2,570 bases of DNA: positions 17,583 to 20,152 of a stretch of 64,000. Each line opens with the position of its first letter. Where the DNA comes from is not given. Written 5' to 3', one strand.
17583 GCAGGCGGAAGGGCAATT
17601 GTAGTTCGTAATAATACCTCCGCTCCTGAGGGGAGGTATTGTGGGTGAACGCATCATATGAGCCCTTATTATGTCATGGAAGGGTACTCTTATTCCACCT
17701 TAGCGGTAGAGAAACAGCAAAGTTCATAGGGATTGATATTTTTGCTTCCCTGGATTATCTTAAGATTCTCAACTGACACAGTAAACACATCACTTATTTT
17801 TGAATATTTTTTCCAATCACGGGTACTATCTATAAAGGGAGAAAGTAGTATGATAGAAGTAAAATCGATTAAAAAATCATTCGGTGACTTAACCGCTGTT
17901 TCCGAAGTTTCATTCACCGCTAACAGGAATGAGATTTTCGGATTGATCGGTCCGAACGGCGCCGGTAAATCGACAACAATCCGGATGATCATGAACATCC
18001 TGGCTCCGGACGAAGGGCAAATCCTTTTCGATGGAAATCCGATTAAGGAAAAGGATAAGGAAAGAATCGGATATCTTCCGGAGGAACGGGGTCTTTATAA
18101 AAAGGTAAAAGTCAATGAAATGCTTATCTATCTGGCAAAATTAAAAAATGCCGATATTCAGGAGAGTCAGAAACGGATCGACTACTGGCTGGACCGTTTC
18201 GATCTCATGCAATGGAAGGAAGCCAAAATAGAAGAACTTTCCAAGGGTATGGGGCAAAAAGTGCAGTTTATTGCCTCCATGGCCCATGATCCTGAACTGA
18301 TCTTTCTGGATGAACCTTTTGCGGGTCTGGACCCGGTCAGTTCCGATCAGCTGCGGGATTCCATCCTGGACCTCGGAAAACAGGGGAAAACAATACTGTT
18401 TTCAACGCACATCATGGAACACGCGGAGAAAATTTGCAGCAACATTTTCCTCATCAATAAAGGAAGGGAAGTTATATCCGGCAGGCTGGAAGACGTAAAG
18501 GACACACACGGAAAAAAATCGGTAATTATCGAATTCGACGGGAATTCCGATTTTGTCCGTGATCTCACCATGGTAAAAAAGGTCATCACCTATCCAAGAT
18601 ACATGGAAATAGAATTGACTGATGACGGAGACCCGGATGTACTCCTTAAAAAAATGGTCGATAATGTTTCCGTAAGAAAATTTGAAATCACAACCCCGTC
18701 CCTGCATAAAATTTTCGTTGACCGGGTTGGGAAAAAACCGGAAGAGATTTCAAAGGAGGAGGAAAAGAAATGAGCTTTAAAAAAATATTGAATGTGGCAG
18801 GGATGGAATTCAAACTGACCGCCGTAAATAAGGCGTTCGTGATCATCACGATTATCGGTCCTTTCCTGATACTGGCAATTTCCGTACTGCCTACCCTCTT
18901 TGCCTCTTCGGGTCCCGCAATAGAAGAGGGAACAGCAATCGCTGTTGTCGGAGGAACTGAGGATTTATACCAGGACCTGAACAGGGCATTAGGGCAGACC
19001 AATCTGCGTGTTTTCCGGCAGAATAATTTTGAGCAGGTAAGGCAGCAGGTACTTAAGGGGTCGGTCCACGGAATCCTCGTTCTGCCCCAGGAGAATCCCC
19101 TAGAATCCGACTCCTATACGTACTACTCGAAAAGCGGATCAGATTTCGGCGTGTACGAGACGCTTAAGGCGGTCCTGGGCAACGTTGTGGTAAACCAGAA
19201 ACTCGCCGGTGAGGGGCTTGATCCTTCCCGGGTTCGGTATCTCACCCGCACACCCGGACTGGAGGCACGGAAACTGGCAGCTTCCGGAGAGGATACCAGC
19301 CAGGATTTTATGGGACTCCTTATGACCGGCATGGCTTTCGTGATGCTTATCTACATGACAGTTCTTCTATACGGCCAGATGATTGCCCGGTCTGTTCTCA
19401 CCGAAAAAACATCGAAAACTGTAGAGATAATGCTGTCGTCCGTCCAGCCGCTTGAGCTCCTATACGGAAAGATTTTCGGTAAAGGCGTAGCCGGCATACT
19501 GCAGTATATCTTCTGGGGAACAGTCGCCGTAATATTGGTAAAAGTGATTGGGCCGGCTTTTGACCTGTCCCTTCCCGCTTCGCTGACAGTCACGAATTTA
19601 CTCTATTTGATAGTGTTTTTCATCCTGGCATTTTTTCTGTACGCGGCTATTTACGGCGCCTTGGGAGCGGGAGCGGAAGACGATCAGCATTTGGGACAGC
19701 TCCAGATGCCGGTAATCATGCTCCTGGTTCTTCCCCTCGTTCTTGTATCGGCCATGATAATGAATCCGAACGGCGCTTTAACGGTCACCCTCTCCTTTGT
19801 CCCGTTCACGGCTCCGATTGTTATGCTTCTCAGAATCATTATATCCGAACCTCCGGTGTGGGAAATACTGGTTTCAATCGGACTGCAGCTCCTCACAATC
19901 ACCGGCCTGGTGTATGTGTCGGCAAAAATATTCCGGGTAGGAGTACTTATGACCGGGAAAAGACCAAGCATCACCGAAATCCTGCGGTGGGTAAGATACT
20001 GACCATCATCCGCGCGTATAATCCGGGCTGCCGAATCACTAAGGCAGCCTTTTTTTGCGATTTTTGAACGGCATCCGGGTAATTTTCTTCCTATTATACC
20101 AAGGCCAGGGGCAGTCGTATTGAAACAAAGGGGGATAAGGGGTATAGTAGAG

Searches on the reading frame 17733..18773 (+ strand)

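Call 9: search_protein_families(library=pfam, proteins=[window:17733-18773:+], max_evalue=0.001)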
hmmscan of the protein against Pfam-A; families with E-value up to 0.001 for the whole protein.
window:17733-18773:+ (346 aa): 5 families
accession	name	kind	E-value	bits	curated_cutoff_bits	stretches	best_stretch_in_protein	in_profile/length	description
PF00005.33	ABC_tran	-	1.8e-29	103.5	25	1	57-197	2-137/137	ABC transporter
PF13732.12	DrrA1-3_C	-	2.5e-13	51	27.4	1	250-332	1-81/81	ATP-binding protein DrrA1-3-like, C-terminal domain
PF13304.12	AAA_21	-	6.2e-12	46.6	27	1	166-227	235-299/304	AAA domain, putative AbiEii toxin, Type IV TA system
PF25199.1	nSTAND_NTPase5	-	0.0003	21.1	34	0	62-95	37-71/145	Novel STAND NTPase 5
PF13555.12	AAA_29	-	0.00039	20.6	27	1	61-94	17-50/61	P-loop containing region of AAA domain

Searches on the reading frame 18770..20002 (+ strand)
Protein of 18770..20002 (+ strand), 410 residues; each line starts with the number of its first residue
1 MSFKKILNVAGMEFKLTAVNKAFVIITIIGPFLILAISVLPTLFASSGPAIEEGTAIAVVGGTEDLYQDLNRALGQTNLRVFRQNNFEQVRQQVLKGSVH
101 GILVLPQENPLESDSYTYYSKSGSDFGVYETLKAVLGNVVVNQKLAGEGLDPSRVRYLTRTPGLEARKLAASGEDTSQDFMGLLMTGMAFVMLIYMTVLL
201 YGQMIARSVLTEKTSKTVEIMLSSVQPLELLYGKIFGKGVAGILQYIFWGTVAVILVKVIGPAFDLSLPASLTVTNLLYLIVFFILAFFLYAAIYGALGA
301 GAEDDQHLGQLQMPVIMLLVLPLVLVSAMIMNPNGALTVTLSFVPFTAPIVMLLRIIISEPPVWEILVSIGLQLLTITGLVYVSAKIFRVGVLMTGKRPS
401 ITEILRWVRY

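Call 9: search_protein_families(library=pfam, proteins=[window:18770-20002:+], max_evalue=0.001)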
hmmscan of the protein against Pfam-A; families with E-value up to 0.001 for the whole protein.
window:18770-20002:+ (410 aa): 1 family
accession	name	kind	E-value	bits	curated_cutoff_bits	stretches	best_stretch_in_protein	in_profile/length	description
PF12698.13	ABC2_membrane_3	-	3.1e-44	151.9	31.6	1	21-381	1-342/347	ABC-2 family transporter protein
